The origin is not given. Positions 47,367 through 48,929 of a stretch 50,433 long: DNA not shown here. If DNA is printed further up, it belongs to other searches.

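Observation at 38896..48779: Seven-gene envelope locus: two-component system facing a fused lipoprotein, two importer permeases, a membrane-fusion protein and a MacB-ectodomain-only protein, with no ATPase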

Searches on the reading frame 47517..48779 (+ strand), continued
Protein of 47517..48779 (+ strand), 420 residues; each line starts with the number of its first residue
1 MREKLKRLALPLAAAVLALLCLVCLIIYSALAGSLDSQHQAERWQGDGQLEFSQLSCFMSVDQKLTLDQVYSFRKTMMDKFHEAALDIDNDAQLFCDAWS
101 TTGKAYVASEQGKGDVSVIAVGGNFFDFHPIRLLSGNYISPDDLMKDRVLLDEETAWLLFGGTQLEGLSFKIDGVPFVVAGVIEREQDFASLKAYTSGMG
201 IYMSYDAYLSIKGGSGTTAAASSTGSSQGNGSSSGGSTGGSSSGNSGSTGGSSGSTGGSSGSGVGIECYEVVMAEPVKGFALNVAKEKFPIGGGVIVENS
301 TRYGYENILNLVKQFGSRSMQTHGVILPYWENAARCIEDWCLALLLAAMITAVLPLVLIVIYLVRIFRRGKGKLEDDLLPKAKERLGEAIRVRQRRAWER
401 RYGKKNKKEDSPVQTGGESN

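Call 35: search_protein_families(library=ncbifam, proteins=[L071:11009-12187:+, L086:11048-12148:+, L074:11219-12328:+, L076:4904-6001:+], max_evalue=1e-10)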
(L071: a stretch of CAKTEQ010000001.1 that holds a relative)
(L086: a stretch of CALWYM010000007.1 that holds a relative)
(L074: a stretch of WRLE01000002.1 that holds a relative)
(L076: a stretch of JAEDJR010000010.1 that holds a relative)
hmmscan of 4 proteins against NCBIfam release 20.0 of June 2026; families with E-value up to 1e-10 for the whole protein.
L071:11009-12187:+ (392 aa): 177 families (the best 25 are shown)
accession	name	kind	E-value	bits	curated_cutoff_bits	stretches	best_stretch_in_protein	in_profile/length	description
NF008653.0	PRK11650.1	subfamily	3.9e-144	480.1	432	1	1-364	1-353/357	sn-glycerol-3-phosphate ABC transporter ATP-binding protein UgpC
NF008233.0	PRK11000.1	equivalog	3.6e-126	420.9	568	1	1-368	1-363/369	maltose/maltodextrin ABC transporter ATP-binding protein MalK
NF006987.0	PRK09452.1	equivalog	1.2e-104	350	482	1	4-348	18-362/378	spermidine/putrescine ABC transporter ATP-binding protein PotA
TIGR03265.1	PhnT2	equivalog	1.2e-96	324.1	457.7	1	3-358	4-352/353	putative 2-aminoethylphosphonate ABC transporter ATP-binding protein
NF040933.2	ABC_arch_GlcV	equivalog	3.7e-96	322.1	450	1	3-355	2-354/357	glucose ABC transporter ATP-binding protein GlcV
NF043075.1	MMSYN1_0197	equivalog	8.9e-95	317.5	550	1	4-330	3-315/341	spermidine/putrescine ABC transporter ATP-binding protein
TIGR01187.1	potA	subfamily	1.7e-94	316.6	355.6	1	35-352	1-319/325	polyamine ABC transporter ATP-binding protein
NF008513.0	PRK11432.1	equivalog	7.1e-88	294.9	496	1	4-358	7-347/351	ferric ABC transporter ATP-binding protein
NF040840.2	tungstate_WtpC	equivalog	7.6e-87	291.8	440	1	5-339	3-328/347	tungstate ABC transporter ATP-binding protein WtpC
NF008621.0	PRK11607.1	equivalog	1.2e-80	271.2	613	1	4-300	20-310/377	putrescine ABC transporter ATP-binding subunit PotG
TIGR03258.1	PhnT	equivalog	2.2e-79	267.1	499.15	1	4-335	9-332/359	2-aminoethylphosphonate ABC transport system ATP-binding subunit PhnT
TIGR00968.1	3a0106s01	subfamily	7.4e-79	264.6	342.75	1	5-237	2-233/237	sulfate ABC transporter ATP-binding protein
NF008105.0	PRK10851.1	equivalog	1.9e-72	243.9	502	1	3-308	2-297/362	sulfate/thiosulfate ABC transporter ATP-binding protein CysA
TIGR01186.1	proV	subfamily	2e-72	244.3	326.6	1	17-240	6-235/363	betaine/proline/choline family ABC transporter ATP-binding protein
TIGR03415.1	ABC_choXWV_ATP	equivalog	3.4e-59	200.7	483.75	1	16-236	36-266/382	choline ABC transporter ATP-binding protein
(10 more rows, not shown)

L086:11048-12148:+ (366 aa): 172 families (the best 25 are shown)
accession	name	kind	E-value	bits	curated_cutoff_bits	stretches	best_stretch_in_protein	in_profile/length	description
NF008653.0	PRK11650.1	subfamily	1e-142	475.5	432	1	1-362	1-354/357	sn-glycerol-3-phosphate ABC transporter ATP-binding protein UgpC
NF008233.0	PRK11000.1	equivalog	4.2e-121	404.2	568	1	1-358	1-356/369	maltose/maltodextrin ABC transporter ATP-binding protein MalK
NF040933.2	ABC_arch_GlcV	equivalog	2.2e-101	339.3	450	1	3-331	2-326/357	glucose ABC transporter ATP-binding protein GlcV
NF006987.0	PRK09452.1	equivalog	1.9e-99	333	482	1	4-313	18-318/378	spermidine/putrescine ABC transporter ATP-binding protein PotA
TIGR03265.1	PhnT2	equivalog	1.7e-91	307.1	457.7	1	4-331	5-327/353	putative 2-aminoethylphosphonate ABC transporter ATP-binding protein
TIGR01187.1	potA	subfamily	2.3e-91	306.2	355.6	1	36-329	2-287/325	polyamine ABC transporter ATP-binding protein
NF043075.1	MMSYN1_0197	equivalog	9e-91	304.3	550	1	4-296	3-282/341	spermidine/putrescine ABC transporter ATP-binding protein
NF040840.2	tungstate_WtpC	equivalog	3.2e-87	293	440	1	20-311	16-294/347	tungstate ABC transporter ATP-binding protein WtpC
NF008513.0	PRK11432.1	equivalog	1.2e-85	287.5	496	1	4-327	7-321/351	ferric ABC transporter ATP-binding protein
TIGR00968.1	3a0106s01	subfamily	2.3e-78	263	342.75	1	6-237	3-233/237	sulfate ABC transporter ATP-binding protein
NF008621.0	PRK11607.1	equivalog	1.2e-77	261.3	613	1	6-323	22-330/377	putrescine ABC transporter ATP-binding subunit PotG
TIGR03258.1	PhnT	equivalog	1.1e-73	248.3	499.15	1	4-239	9-244/359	2-aminoethylphosphonate ABC transport system ATP-binding subunit PhnT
TIGR01186.1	proV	subfamily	9.9e-70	235.5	326.6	1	15-237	4-232/363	betaine/proline/choline family ABC transporter ATP-binding protein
NF008105.0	PRK10851.1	equivalog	9.4e-67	225.2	502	1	4-251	3-251/362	sulfate/thiosulfate ABC transporter ATP-binding protein CysA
TIGR03415.1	ABC_choXWV_ATP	equivalog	2.2e-58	198.1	483.75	1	15-236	35-266/382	choline ABC transporter ATP-binding protein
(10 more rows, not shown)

L074:11219-12328:+ (369 aa): 171 families (the best 25 are shown)
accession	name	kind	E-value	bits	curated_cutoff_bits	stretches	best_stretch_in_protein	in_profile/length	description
NF008653.0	PRK11650.1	subfamily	6.2e-140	466.3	432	1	1-368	1-355/357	sn-glycerol-3-phosphate ABC transporter ATP-binding protein UgpC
NF008233.0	PRK11000.1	equivalog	1.8e-115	385.7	568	1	1-363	1-356/369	maltose/maltodextrin ABC transporter ATP-binding protein MalK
NF006987.0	PRK09452.1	equivalog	3.2e-100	335.5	482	1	4-322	18-328/378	spermidine/putrescine ABC transporter ATP-binding protein PotA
NF040933.2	ABC_arch_GlcV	equivalog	8.6e-97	324.2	450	1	3-360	2-357/357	glucose ABC transporter ATP-binding protein GlcV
TIGR01187.1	potA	subfamily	1.7e-93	313.2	355.6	1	35-326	1-285/325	polyamine ABC transporter ATP-binding protein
NF043075.1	MMSYN1_0197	equivalog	9.1e-93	310.9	550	1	4-327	3-308/341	spermidine/putrescine ABC transporter ATP-binding protein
TIGR03265.1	PhnT2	equivalog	1e-90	304.5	457.7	1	4-355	5-347/353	putative 2-aminoethylphosphonate ABC transporter ATP-binding protein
NF008513.0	PRK11432.1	equivalog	3.3e-82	276.2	496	1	4-300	7-291/351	ferric ABC transporter ATP-binding protein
TIGR00968.1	3a0106s01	subfamily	6.2e-81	271.4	342.75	1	4-237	1-233/237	sulfate ABC transporter ATP-binding protein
TIGR03258.1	PhnT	equivalog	3.1e-79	266.6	499.15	1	7-355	12-350/359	2-aminoethylphosphonate ABC transport system ATP-binding subunit PhnT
NF040840.2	tungstate_WtpC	equivalog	3.9e-78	263.2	440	1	19-333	15-316/347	tungstate ABC transporter ATP-binding protein WtpC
NF008621.0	PRK11607.1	equivalog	5.2e-78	262.5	613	1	6-334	22-343/377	putrescine ABC transporter ATP-binding subunit PotG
NF008105.0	PRK10851.1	equivalog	2e-70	237.3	502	1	3-247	2-247/362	sulfate/thiosulfate ABC transporter ATP-binding protein CysA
TIGR01186.1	proV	subfamily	6.1e-68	229.6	326.6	1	15-240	4-235/363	betaine/proline/choline family ABC transporter ATP-binding protein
TIGR03415.1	ABC_choXWV_ATP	equivalog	2.6e-56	191.2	483.75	1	15-236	35-266/382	choline ABC transporter ATP-binding protein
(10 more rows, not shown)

L076:4904-6001:+ (365 aa): 174 families (the best 25 are shown)
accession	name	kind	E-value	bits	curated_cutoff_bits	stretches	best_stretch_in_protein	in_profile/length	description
NF008653.0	PRK11650.1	subfamily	6.3e-144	479.4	432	1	1-362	1-354/357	sn-glycerol-3-phosphate ABC transporter ATP-binding protein UgpC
NF008233.0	PRK11000.1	equivalog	4.6e-122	407.4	568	1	1-358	1-356/369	maltose/maltodextrin ABC transporter ATP-binding protein MalK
NF006987.0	PRK09452.1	equivalog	1.3e-101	340.1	482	1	4-332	18-347/378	spermidine/putrescine ABC transporter ATP-binding protein PotA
TIGR03265.1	PhnT2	equivalog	1.8e-97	326.7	457.7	1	3-355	4-352/353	putative 2-aminoethylphosphonate ABC transporter ATP-binding protein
NF040933.2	ABC_arch_GlcV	equivalog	1.8e-95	319.8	450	1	3-355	2-357/357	glucose ABC transporter ATP-binding protein GlcV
TIGR01187.1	potA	subfamily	1.4e-93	313.6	355.6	1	35-350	1-320/325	polyamine ABC transporter ATP-binding protein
NF043075.1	MMSYN1_0197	equivalog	1.5e-92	310.2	550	1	4-333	3-323/341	spermidine/putrescine ABC transporter ATP-binding protein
NF008513.0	PRK11432.1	equivalog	1.4e-86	290.6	496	1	4-330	7-325/351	ferric ABC transporter ATP-binding protein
NF040840.2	tungstate_WtpC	equivalog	3e-86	289.9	440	1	18-355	14-347/347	tungstate ABC transporter ATP-binding protein WtpC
TIGR03258.1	PhnT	equivalog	2.1e-80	270.4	499.15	1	4-325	9-331/359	2-aminoethylphosphonate ABC transport system ATP-binding subunit PhnT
TIGR00968.1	3a0106s01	subfamily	4.3e-78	262.1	342.75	1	4-237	1-233/237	sulfate ABC transporter ATP-binding protein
NF008621.0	PRK11607.1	equivalog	1e-77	261.5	613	1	7-298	23-309/377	putrescine ABC transporter ATP-binding subunit PotG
NF008105.0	PRK10851.1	equivalog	2.9e-71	240.1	502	1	4-248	3-248/362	sulfate/thiosulfate ABC transporter ATP-binding protein CysA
TIGR01186.1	proV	subfamily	1.1e-70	238.7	326.6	1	18-238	7-233/363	betaine/proline/choline family ABC transporter ATP-binding protein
TIGR03415.1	ABC_choXWV_ATP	equivalog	1.5e-58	198.6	483.75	1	16-236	36-266/382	choline ABC transporter ATP-binding protein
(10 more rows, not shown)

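Call 36: search_protein_families(library=pfam, proteins=[L071:11009-12187:+, L086:11048-12148:+, L074:11219-12328:+, L076:4904-6001:+], max_evalue=0.001)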
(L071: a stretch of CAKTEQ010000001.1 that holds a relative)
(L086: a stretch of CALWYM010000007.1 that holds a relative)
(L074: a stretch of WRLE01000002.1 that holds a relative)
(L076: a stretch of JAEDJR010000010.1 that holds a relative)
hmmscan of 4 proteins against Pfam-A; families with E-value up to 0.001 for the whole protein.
L071:11009-12187:+ (392 aa): 5 families
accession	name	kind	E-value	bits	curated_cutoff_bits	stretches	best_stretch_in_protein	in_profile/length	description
PF00005.33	ABC_tran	-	4.5e-34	118.4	25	1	21-162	2-136/137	ABC transporter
PF17912.7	OB_MalK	-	4.3e-11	43.9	27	1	236-292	1-53/53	MalK OB fold domain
PF08402.16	TOBE_2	-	5.8e-11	42.8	21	1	285-358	1-76/76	TOBE domain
PF02463.25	SMC_N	-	4.4e-05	23.5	40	0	111-199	113-203/220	RecF/RecN/SMC N terminal domain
PF13304.12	AAA_21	-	0.00011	22.8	27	0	32-59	1-41/304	AAA domain, putative AbiEii toxin, Type IV TA system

L086:11048-12148:+ (366 aa): 5 families
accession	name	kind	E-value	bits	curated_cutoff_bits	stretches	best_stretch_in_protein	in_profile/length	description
PF00005.33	ABC_tran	-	4.9e-33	115.1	25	1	21-162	2-136/137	ABC transporter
PF17912.7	OB_MalK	-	2.6e-12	47.9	27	1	236-292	1-53/53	MalK OB fold domain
PF02463.25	SMC_N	-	5.3e-05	23.2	40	1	29-201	23-205/220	RecF/RecN/SMC N terminal domain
PF03215.21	Rad17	-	7.5e-05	23.2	23.8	1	21-105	36-118/186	Rad17 P-loop domain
PF13304.12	AAA_21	-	0.00096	19.7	27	0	32-74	1-55/304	AAA domain, putative AbiEii toxin, Type IV TA system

L074:11219-12328:+ (369 aa): 8 families
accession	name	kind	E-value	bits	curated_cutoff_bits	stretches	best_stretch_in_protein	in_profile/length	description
PF00005.33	ABC_tran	-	1.1e-32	113.9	25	1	21-162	2-136/137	ABC transporter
PF17912.7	OB_MalK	-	1.1e-10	42.6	27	1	236-291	1-52/53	MalK OB fold domain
PF13304.12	AAA_21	-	1.9e-06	28.6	27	0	32-74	1-55/304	AAA domain, putative AbiEii toxin, Type IV TA system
PF08402.16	TOBE_2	-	2.5e-06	27.9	21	1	285-360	1-76/76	TOBE domain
PF03459.23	TOBE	-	1.6e-05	25.5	22.3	1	304-357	4-62/64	TOBE domain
PF02463.25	SMC_N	-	0.00019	21.4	40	1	29-205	23-208/220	RecF/RecN/SMC N terminal domain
PF13401.12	AAA_22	-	0.00051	20.8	27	1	30-76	5-33/130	AAA domain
PF03215.21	Rad17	-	0.00077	19.9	23.8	0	31-58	46-73/186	Rad17 P-loop domain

L076:4904-6001:+ (365 aa): 8 families
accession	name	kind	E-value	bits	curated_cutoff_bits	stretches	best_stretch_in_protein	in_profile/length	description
PF00005.33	ABC_tran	-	7e-34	117.8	25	1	21-162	2-136/137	ABC transporter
PF08402.16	TOBE_2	-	4.2e-15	56.1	21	1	284-355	1-76/76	TOBE domain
PF17912.7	OB_MalK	-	2.3e-13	51.2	27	1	236-291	1-53/53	MalK OB fold domain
PF02463.25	SMC_N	-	1.1e-05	25.4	40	1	29-200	23-206/220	RecF/RecN/SMC N terminal domain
PF03215.21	Rad17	-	7.8e-05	23.1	23.8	1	19-60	34-75/186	Rad17 P-loop domain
PF13304.12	AAA_21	-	9.2e-05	23.1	27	0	32-53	1-22/304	AAA domain, putative AbiEii toxin, Type IV TA system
PF13401.12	AAA_22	-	0.00018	22.3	27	1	29-74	4-33/130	AAA domain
PF03193.22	RsgA_GTPase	-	0.00099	19.4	30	0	12-61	89-137/174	RsgA GTPase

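Call 39: fold_search(model_id=the predicted structure, library=pdb)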
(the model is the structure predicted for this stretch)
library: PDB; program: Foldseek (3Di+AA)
matches with E <= 10: 128; with E <= 0.001: 48
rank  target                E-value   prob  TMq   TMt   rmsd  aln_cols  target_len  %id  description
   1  5gko_A                2.1e-09  1.00  0.33  0.23  10.4       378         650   13  Crystal structure of tripartite-type ABC transporter, MacB from Acinetobacter baumannii (released 2017-11-15)
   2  5xu1_M                2.1e-09  1.00  0.32  0.33  12.3       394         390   12  Structure of a non-canonical ABC transporter from Streptococcus pneumoniae R6 (released 2018-01-24)
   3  5lil_A                4.3e-09  1.00  0.29  0.21  13.1       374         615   13  Structure of Aggregatibacter actinomycetemcomitans MacB bound to ATPyS (P21) (released 2017-11-15)
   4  3ftj                  1.8e-08  1.00  0.33  0.60   7.8       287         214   12  Crystal structure of the periplasmic region of MacB from Actinobacillus actinomycetemcomitans (released 2009-05-26)
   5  5nik_J                6.8e-08  1.00  0.35  0.25  11.2       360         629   12  Structure of the MacAB-TolC ABC-type tripartite multidrug efflux pump (released 2017-05-24)
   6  5f9q                  8.0e-08  1.00  0.32  0.65   5.5       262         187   11  Crystal structure of the extracellular domain of noncanonic ABC-type transporter YknZ from Gram-positive bacteria (released 2016-02-03)
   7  5lil_B                8.0e-08  1.00  0.29  0.22  11.5       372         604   14  Structure of Aggregatibacter actinomycetemcomitans MacB bound to ATPyS (P21) (released 2017-11-15)
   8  9qgy_M                1.9e-07  1.00  0.33  0.62   4.7       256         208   12  Structure of the YbjP lipoprotein bound to the MacAB-TolC tripartite efflux pump (released 2026-03-25)
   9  5lj6                  4.3e-07  1.00  0.30  0.22  11.0       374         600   11  Structure of Aggregatibacter actinomycetemcomitans MacB bound to ATPyS (P6522) (released 2017-11-15)
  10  5lj7_B                5.4e-07  1.00  0.28  0.21  13.4       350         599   12  Structure of Aggregatibacter actinomycetemcomitans MacB bound to ATP (P21) (released 2017-11-15)
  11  5lj8_A                1.2e-06  1.00  0.27  0.47   7.7       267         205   12  Structure of the E. coli MacB periplasmic domain (P21) (released 2017-11-15)
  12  5xu1_S                2.0e-06  1.00  0.31  0.34  11.4       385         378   11  Structure of a non-canonical ABC transporter from Streptococcus pneumoniae R6 (released 2018-01-24)
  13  9qgy_N                2.5e-06  1.00  0.30  0.57   3.3       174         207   16  Structure of the YbjP lipoprotein bound to the MacAB-TolC tripartite efflux pump (released 2026-03-25)
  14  5lj8_B                4.6e-06  1.00  0.27  0.47   7.9       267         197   10  Structure of the E. coli MacB periplasmic domain (P21) (released 2017-11-15)
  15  7w78_B                5.4e-06  1.00  0.29  0.33   8.6       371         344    9  Heme exporter HrtBA in complex with Mg-AMPPNP (released 2022-06-22)
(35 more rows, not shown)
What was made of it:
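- On MacB-type (type VII) ABC transporter: Foldseek to MacB, Spr0695, YknZ, LolC/E and HrtB at 2e-9 to 1e-4 (call 39).
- The PCD fold matches MacB, Spr0695, YknZ, LolC/E and HrtB (call 39).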

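Call 43: search_protein_families(library=pfam, proteins=[L030:735-4814:+, L030:4972-6072:-, L033:4163-6184:+, L036:5392-6132:-, L036:3915-5420:-, L040:4830-5816:+, L040:3432-4418:+, L047:3017-4801:+, L047:2118-3020:+, L039:2342-3691:-], max_evalue=0.001)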
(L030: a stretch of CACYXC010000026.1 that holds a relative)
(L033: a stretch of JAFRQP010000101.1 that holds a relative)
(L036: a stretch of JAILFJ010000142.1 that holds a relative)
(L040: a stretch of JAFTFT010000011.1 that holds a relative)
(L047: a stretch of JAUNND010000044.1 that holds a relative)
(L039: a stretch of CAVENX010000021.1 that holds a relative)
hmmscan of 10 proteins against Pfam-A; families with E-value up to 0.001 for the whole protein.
L030:735-4814:+ (1359 aa): 0 families

L030:4972-6072:- (366 aa): 2 families
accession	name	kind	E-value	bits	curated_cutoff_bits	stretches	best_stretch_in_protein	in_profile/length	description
PF04551.19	GcpE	-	1.9e-151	504.3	32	1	22-362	1-341/343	GcpE protein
PF13378.12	MR_MLE_C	-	0.00022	21.4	29.4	1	48-148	54-156/219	Enolase C-terminal domain-like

L033:4163-6184:+ (673 aa): 0 families

L036:5392-6132:- (246 aa): 1 family
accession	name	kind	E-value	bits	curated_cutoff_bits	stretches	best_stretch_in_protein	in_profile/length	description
PF00994.29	MoCF_biosynth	-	4.7e-31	107.9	26.6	1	73-212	1-140/144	Probable molybdopterin binding domain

L036:3915-5420:- (501 aa): 0 families

L040:4830-5816:+ (328 aa): 0 families

L040:3432-4418:+ (328 aa): 1 family
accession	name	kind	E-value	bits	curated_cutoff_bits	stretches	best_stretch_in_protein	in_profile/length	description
PF05593.20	RHS_repeat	-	2.6e-09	37.7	22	1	144-175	1-33/38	RHS Repeat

L047:3017-4801:+ (594 aa): 3 families
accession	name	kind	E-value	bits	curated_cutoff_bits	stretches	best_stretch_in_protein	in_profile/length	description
PF16192.10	PMT_4TMC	-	9.9e-23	81.1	32.4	1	423-592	8-202/202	C-terminal four TMM region of protein-O-mannosyltransferase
PF02366.24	PMT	-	1.3e-19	71.2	22.7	2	240-394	80-235/245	Dolichyl-phosphate-mannose-protein mannosyltransferase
PF13231.12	PMT_2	-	7.6e-13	49.4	26.1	1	222-388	1-156/160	Dolichyl-phosphate-mannose-protein mannosyltransferase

L047:2118-3020:+ (300 aa): 5 families
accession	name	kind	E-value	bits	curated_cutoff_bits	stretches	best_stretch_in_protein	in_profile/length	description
PF13344.12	Hydrolase_6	-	2.2e-26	92.3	27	1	40-139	1-100/101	Haloacid dehalogenase-like hydrolase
PF13242.12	Hydrolase_like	-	4.1e-20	71.9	22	1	221-294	2-75/75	HAD-hyrolase-like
PF00702.32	Hydrolase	-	1.4e-14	55.3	26.4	1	39-261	3-191/191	haloacid dehalogenase-like hydrolase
PF13419.12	HAD_2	-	0.00028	21.5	23.8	0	218-267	130-178/178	Haloacid dehalogenase-like hydrolase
PF09419.16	PGP_phosphatase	-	0.00033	20.7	20.4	1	241-269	137-165/168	Mitochondrial PGP phosphatase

L039:2342-3691:- (449 aa): 1 family
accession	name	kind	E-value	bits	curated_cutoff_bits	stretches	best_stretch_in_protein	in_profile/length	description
PF01554.23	MatE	-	1.5e-44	152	24.9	2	22-183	1-161/161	MatE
